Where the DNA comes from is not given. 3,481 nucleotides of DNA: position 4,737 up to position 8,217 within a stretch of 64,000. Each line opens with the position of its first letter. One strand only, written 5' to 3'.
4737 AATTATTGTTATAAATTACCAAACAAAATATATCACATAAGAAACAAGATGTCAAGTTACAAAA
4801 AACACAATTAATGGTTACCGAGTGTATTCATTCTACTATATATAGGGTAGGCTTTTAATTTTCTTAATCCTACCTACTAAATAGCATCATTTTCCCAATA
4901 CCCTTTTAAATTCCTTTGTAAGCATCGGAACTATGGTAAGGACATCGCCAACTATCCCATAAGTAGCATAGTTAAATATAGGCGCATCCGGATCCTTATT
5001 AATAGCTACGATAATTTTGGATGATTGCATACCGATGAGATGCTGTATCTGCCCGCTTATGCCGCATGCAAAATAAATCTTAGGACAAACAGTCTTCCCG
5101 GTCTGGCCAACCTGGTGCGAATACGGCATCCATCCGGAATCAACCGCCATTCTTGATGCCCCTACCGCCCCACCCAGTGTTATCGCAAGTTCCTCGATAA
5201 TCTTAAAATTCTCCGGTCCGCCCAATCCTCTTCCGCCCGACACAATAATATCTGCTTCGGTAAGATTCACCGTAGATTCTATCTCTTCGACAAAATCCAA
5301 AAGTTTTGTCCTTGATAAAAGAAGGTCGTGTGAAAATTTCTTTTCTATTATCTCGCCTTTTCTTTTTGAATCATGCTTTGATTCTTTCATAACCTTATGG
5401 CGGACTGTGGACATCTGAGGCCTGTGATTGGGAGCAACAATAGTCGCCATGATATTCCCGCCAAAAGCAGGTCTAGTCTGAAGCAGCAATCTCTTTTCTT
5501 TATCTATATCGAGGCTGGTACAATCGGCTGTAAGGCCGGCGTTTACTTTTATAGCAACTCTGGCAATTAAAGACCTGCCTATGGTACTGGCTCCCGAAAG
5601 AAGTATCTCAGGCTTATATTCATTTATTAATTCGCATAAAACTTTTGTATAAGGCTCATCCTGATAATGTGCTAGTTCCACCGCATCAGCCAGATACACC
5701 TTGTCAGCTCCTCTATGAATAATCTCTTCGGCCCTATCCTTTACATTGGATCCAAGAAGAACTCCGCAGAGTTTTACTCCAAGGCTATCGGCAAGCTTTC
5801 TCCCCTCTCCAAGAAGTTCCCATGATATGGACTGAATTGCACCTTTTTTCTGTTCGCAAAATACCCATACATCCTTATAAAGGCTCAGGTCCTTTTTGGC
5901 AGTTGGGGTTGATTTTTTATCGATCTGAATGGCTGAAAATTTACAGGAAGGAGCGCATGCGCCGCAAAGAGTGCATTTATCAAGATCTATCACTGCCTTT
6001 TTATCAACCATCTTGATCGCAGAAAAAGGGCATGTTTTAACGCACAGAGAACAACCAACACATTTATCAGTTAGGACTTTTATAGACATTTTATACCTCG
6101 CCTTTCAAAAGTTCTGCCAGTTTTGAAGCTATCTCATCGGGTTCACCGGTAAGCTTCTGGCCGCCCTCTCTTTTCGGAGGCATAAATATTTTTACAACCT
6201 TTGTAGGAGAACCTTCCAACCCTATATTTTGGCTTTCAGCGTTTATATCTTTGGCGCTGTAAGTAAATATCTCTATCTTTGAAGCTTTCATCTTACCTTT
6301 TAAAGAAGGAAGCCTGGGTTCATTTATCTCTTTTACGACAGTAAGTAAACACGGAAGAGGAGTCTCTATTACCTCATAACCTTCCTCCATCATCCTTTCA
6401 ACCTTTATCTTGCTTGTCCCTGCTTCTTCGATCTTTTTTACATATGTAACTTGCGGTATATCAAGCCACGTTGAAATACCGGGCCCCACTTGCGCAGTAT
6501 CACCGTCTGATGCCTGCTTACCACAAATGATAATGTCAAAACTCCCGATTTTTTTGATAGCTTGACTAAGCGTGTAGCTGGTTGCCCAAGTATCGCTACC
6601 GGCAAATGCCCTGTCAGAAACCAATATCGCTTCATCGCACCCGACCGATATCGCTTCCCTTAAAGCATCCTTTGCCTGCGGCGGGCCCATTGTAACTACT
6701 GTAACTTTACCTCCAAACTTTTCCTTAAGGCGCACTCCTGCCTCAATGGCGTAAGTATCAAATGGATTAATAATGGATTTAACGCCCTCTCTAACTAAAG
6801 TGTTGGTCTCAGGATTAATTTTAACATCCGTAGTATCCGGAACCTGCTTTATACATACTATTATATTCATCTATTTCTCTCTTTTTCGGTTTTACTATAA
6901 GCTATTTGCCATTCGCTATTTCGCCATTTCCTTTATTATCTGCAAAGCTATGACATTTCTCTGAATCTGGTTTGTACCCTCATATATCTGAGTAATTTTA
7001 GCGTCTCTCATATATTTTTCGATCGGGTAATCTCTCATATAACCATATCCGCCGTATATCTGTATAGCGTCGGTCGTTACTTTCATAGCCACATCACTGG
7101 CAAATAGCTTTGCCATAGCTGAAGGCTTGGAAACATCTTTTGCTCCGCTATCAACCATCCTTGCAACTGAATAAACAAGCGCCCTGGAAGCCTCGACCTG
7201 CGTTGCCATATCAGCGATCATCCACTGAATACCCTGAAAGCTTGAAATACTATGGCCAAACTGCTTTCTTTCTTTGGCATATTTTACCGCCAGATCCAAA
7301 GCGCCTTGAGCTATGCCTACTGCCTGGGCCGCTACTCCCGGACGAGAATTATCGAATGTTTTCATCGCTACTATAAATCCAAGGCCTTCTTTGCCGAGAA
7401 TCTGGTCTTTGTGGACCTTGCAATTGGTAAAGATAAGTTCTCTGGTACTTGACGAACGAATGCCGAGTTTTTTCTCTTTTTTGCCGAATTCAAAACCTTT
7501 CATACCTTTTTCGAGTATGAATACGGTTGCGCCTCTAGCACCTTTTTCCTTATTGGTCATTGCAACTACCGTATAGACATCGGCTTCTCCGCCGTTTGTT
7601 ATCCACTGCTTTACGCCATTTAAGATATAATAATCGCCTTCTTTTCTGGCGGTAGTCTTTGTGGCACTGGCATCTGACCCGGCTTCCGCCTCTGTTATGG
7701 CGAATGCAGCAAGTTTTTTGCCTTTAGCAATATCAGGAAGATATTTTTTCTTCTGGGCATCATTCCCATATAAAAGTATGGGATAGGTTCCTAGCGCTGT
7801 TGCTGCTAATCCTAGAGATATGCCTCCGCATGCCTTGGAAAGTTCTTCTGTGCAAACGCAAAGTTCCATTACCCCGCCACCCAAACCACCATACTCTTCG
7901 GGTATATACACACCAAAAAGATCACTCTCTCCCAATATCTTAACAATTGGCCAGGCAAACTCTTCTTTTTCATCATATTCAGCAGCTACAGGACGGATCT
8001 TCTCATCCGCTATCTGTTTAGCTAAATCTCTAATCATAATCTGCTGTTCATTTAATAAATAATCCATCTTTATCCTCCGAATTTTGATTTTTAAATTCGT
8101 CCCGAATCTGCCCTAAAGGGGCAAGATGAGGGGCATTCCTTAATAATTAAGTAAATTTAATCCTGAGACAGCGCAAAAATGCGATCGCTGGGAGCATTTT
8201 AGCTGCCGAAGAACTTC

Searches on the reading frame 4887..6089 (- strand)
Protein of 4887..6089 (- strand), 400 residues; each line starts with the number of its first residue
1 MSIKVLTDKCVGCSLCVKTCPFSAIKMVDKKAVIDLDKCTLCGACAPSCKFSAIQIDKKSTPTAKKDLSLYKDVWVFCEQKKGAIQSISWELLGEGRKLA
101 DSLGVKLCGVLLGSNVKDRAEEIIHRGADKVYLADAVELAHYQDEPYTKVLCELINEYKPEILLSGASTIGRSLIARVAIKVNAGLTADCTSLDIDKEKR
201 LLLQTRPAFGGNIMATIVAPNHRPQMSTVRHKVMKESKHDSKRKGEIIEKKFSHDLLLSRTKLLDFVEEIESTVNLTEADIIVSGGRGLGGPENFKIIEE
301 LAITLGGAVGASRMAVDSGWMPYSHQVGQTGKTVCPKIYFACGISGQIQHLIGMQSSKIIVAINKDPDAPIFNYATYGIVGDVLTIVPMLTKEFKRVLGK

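Call 91: search_protein_families(library=pfam, proteins=[window:4887-6089:-], max_evalue=0.0001)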
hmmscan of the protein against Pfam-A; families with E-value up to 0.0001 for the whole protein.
window:4887-6089:- (400 aa): 13 families
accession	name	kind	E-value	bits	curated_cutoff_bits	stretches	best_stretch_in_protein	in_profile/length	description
PF01012.27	ETF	-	2.9e-47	161.3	26.7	1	74-251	1-177/181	Electron transfer flavoprotein domain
PF00766.25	ETF_alpha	-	3.8e-37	126.6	27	1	275-355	1-81/81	Electron transfer flavoprotein FAD-binding domain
PF00037.32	Fer4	-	5.5e-14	51.7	21.1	2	4-26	2-24/24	4Fe-4S binding domain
PF12837.12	Fer4_6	-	5.2e-10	39.2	25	2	3-25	2-24/24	4Fe-4S binding domain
PF12797.12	Fer4_2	-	9.9e-10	38.2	24.5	0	32-50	3-21/22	4Fe-4S binding domain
PF14697.11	Fer4_21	-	1.5e-09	38.2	35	1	3-27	34-59/59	4Fe-4S dicluster domain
PF12838.12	Fer4_7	-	1.7e-09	38.4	27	1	9-52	1-51/52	4Fe-4S dicluster domain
PF13237.11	Fer4_10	-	9.6e-08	32.3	25.5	1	5-49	4-52/53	4Fe-4S dicluster domain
PF13183.11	Fer4_8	-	2.9e-07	31.3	27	0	36-67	2-33/68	4Fe-4S dicluster domain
PF13187.11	Fer4_9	-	4.1e-07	30.3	27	1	9-52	1-50/52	4Fe-4S dicluster domain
PF25160.1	LdpA_Fe-S-bd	-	1.5e-06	28.4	27.6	0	16-56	9-45/49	LdpA Fe-S cluster-binding domain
PF12800.12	Fer4_4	-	4.7e-06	26.9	24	0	7-22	1-16/17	4Fe-4S binding domain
PF13484.11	Fer4_16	-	8.6e-06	26.9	30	0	9-28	1-20/66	4Fe-4S double cluster binding domain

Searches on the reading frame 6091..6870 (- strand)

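Call 91: search_protein_families(library=pfam, proteins=[window:6091-6870:-], max_evalue=0.0001)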
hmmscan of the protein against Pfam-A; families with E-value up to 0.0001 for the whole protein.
window:6091-6870:- (259 aa): 1 family
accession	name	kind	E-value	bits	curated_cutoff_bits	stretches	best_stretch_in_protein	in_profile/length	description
PF01012.27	ETF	-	3e-51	174.2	26.7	1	23-207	2-179/181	Electron transfer flavoprotein domain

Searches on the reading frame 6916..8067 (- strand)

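Call 91: search_protein_families(library=pfam, proteins=[window:6916-8067:-], max_evalue=0.0001)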
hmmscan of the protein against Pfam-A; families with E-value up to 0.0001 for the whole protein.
window:6916-8067:- (383 aa): 5 families
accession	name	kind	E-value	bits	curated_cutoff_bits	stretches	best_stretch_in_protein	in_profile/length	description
PF00441.29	Acyl-CoA_dh_1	-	5.1e-54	182.9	22.4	1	230-376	3-148/150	Acyl-CoA dehydrogenase, C-terminal domain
PF02771.21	Acyl-CoA_dh_N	-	1.3e-34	119.3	22.9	1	6-117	1-113/113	Acyl-CoA dehydrogenase, N-terminal domain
PF02770.24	Acyl-CoA_dh_M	-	4.9e-27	94.4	33.3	1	121-216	1-97/97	Acyl-CoA dehydrogenase, middle domain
PF08028.16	Acyl-CoA_dh_2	-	1.4e-24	87.3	22.7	1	245-366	3-133/134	Acyl-CoA dehydrogenase, C-terminal domain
PF22924.1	ACOX_C_alpha1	-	5.6e-07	29.9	27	0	303-368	95-159/169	Acyl-CoA oxidase, C-alpha1 domain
